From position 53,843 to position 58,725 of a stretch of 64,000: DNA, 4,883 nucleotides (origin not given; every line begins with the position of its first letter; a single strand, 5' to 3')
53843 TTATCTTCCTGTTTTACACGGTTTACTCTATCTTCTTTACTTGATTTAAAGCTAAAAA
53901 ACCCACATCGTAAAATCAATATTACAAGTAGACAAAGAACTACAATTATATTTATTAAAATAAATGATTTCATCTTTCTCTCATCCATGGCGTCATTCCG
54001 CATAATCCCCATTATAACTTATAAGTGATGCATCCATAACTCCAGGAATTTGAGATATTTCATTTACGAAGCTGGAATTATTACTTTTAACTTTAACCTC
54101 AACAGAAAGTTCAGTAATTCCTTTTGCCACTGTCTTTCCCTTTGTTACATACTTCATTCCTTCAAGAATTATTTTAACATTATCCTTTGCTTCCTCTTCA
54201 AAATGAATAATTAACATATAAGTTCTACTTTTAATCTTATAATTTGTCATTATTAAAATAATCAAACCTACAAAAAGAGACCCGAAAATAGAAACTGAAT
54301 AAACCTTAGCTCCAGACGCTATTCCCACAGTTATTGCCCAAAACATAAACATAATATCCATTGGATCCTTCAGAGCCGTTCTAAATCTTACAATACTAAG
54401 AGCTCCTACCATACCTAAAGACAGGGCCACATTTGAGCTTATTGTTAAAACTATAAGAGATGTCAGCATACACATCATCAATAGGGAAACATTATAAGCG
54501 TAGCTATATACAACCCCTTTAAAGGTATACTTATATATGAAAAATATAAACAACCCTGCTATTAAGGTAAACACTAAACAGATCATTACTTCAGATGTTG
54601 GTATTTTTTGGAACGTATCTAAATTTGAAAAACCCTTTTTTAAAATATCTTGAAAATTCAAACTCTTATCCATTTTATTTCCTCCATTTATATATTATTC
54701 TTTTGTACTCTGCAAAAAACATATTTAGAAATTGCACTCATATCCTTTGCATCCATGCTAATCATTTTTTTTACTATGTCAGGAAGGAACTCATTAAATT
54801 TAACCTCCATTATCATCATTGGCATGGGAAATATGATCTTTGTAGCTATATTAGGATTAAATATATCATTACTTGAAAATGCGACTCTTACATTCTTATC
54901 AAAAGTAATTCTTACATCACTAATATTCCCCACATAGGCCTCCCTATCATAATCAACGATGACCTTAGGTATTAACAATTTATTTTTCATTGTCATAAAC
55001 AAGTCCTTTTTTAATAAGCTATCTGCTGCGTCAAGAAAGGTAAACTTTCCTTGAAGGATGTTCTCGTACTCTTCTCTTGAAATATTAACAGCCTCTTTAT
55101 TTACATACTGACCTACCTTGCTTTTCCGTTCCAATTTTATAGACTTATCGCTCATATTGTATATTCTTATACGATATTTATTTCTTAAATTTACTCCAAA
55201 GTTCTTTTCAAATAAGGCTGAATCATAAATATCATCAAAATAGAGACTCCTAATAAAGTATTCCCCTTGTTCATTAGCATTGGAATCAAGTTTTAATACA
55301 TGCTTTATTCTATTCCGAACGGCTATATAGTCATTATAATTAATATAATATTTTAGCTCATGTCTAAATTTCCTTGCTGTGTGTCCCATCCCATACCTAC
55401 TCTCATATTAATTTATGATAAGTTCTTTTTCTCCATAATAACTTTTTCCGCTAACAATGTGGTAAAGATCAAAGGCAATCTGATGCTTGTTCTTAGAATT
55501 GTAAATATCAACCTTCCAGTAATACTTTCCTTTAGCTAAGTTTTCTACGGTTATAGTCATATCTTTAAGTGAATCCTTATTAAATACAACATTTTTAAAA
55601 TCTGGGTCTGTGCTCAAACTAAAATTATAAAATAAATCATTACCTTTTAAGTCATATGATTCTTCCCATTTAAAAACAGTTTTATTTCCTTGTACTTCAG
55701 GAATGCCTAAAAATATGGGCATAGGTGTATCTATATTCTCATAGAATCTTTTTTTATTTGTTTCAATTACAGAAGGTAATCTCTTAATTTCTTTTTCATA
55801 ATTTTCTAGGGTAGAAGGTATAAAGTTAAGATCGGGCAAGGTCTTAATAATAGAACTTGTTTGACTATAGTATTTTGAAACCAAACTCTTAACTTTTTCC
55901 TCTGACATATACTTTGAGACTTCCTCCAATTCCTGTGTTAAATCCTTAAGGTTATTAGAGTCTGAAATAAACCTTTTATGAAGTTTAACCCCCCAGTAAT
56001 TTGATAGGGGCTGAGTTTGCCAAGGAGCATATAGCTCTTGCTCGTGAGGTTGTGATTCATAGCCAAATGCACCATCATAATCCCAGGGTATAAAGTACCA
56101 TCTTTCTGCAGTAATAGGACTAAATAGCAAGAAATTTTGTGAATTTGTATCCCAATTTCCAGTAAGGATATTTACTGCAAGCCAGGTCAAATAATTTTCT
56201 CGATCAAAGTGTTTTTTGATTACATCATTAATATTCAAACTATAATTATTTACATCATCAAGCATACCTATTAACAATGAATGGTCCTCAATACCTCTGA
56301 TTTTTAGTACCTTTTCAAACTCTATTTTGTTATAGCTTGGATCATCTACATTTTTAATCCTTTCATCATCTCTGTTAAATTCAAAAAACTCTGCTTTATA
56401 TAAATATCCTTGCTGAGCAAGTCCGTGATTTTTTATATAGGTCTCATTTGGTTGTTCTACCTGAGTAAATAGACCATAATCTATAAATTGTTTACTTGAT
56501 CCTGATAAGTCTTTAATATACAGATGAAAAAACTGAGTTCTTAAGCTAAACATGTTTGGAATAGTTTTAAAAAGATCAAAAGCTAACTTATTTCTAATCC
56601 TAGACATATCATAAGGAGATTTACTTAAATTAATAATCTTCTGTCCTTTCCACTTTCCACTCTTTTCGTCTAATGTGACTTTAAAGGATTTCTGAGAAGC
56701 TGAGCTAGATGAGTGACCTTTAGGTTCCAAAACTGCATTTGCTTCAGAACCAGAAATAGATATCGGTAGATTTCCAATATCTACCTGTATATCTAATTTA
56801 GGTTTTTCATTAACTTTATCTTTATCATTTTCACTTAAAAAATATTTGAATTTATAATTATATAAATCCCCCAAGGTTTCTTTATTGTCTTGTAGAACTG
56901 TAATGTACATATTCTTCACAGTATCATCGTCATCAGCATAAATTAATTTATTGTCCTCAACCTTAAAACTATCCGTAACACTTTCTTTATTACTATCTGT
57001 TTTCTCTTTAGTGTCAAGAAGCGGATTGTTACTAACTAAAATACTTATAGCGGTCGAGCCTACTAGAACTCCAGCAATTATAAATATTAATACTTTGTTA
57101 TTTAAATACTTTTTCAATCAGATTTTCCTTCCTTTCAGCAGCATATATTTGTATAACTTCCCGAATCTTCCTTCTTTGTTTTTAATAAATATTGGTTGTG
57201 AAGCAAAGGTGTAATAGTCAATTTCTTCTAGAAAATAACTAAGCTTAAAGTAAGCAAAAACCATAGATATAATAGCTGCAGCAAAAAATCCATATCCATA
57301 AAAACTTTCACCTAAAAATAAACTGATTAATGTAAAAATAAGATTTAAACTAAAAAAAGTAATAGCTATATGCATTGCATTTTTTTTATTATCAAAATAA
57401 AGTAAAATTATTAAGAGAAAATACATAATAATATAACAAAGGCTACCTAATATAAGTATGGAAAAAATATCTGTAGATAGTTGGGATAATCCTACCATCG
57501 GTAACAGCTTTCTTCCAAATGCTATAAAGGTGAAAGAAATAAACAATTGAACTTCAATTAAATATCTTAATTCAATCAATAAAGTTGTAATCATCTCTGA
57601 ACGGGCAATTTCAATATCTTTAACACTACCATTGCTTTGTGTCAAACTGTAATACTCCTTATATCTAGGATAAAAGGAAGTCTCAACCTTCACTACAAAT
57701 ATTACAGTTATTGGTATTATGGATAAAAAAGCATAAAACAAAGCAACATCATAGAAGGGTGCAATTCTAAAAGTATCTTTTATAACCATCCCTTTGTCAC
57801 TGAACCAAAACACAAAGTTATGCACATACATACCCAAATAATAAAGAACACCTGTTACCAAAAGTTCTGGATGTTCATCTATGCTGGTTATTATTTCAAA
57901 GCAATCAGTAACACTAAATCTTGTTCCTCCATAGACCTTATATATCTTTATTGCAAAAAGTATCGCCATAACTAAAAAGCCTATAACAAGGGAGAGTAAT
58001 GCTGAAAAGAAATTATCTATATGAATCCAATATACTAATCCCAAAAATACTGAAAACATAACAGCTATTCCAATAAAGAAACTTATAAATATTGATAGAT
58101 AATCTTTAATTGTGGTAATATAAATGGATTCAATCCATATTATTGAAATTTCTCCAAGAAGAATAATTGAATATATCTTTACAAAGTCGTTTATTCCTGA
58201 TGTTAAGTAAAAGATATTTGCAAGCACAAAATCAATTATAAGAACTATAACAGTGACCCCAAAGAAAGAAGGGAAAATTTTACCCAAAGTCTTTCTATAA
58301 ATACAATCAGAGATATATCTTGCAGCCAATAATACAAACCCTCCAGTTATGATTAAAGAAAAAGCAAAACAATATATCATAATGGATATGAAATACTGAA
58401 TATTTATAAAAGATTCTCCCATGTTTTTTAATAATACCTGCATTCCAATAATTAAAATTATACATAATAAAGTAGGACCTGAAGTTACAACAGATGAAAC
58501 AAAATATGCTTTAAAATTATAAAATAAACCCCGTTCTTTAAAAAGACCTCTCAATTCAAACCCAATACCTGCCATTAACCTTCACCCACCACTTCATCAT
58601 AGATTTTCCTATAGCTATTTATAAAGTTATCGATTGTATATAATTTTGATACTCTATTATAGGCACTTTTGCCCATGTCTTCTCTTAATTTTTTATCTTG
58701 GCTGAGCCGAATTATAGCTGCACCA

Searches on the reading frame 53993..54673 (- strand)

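Call 7: search_protein_families(library=pfam, proteins=[window:53993-54673:-], max_evalue=0.01)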
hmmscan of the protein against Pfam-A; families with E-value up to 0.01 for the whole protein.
window:53993-54673:- (226 aa): 1 family
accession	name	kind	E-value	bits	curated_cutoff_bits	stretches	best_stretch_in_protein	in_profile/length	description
PF16316.10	DUF4956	-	2.5e-11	44.1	30.6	1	56-166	18-134/169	Domain of unknown function (DUF4956)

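Call 8: search_protein_families(library=ncbifam, proteins=[window:53993-54673:-], max_evalue=0.01)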
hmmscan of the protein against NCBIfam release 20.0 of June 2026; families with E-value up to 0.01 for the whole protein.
window:53993-54673:- (226 aa): 1 family
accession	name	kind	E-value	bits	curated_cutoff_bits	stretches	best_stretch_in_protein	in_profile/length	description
NF007431.0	PRK09977.1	equivalog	0.0016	18.1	214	1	73-212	64-209/215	MgtC/SapB family protein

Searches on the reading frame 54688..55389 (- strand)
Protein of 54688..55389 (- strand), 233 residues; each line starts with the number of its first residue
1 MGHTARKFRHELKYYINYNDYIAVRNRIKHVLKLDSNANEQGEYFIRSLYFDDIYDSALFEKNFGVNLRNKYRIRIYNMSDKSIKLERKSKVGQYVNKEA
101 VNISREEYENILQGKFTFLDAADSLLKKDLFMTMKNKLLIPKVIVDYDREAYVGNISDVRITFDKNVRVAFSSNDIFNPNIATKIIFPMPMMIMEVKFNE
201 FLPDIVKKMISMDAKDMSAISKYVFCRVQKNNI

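Call 7: search_protein_families(library=pfam, proteins=[window:54688-55389:-], max_evalue=0.01)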
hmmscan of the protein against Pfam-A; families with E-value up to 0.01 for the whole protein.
window:54688-55389:- (233 aa): 2 families
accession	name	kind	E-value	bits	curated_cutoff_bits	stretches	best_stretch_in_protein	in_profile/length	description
PF09359.15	VTC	-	1.9e-36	126.3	23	1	8-224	1-228/235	VTC domain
PF24169.1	Fn3-I_PB4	-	0.0054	17.6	27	0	36-68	54-86/88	Straight fiber protein PB4 first Fn3-like domain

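Call 8: search_protein_families(library=ncbifam, proteins=[window:54688-55389:-], max_evalue=0.01)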
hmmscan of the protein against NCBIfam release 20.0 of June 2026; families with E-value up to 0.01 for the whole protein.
window:54688-55389:- (233 aa): 0 families

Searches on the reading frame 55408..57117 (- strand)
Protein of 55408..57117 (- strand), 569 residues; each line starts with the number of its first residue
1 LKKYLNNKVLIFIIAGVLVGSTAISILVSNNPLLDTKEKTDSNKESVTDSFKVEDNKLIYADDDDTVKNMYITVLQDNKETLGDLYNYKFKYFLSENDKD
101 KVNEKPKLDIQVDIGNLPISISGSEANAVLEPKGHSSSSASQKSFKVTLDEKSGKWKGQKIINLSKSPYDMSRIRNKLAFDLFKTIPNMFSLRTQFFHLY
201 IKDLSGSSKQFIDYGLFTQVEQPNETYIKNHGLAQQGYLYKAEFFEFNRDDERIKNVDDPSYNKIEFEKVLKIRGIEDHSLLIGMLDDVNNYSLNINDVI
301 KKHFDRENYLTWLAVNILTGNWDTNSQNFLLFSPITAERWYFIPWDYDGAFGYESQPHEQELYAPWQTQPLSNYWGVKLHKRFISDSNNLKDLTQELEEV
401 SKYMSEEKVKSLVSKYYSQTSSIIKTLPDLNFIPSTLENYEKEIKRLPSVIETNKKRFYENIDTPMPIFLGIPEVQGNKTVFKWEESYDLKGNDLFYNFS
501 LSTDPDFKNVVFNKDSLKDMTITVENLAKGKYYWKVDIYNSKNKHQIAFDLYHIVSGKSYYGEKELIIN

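Call 7: search_protein_families(library=pfam, proteins=[window:55408-57117:-], max_evalue=0.01)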
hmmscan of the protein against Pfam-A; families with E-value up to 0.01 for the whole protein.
window:55408-57117:- (569 aa): 1 family
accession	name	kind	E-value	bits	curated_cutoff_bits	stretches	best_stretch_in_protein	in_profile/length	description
PF08757.17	CotH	-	9.3e-60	203.2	23.8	1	131-456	2-320/322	CotH kinase protein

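Call 8: search_protein_families(library=ncbifam, proteins=[window:55408-57117:-], max_evalue=0.01)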
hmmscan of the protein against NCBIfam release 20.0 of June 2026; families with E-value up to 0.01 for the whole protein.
window:55408-57117:- (569 aa): 0 families

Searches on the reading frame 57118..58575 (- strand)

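Call 7: search_protein_families(library=pfam, proteins=[window:57118-58575:-], max_evalue=0.01)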
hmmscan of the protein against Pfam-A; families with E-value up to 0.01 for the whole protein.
window:57118-58575:- (485 aa): 1 family
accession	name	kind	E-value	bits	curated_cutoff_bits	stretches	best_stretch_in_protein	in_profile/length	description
PF16933.10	PelG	-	3.1e-129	432.3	29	1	1-457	1-452/452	Putative exopolysaccharide Exporter (EPS-E)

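Call 8: search_protein_families(library=ncbifam, proteins=[window:57118-58575:-], max_evalue=0.01)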
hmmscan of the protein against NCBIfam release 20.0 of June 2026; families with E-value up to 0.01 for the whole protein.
window:57118-58575:- (485 aa): 0 families
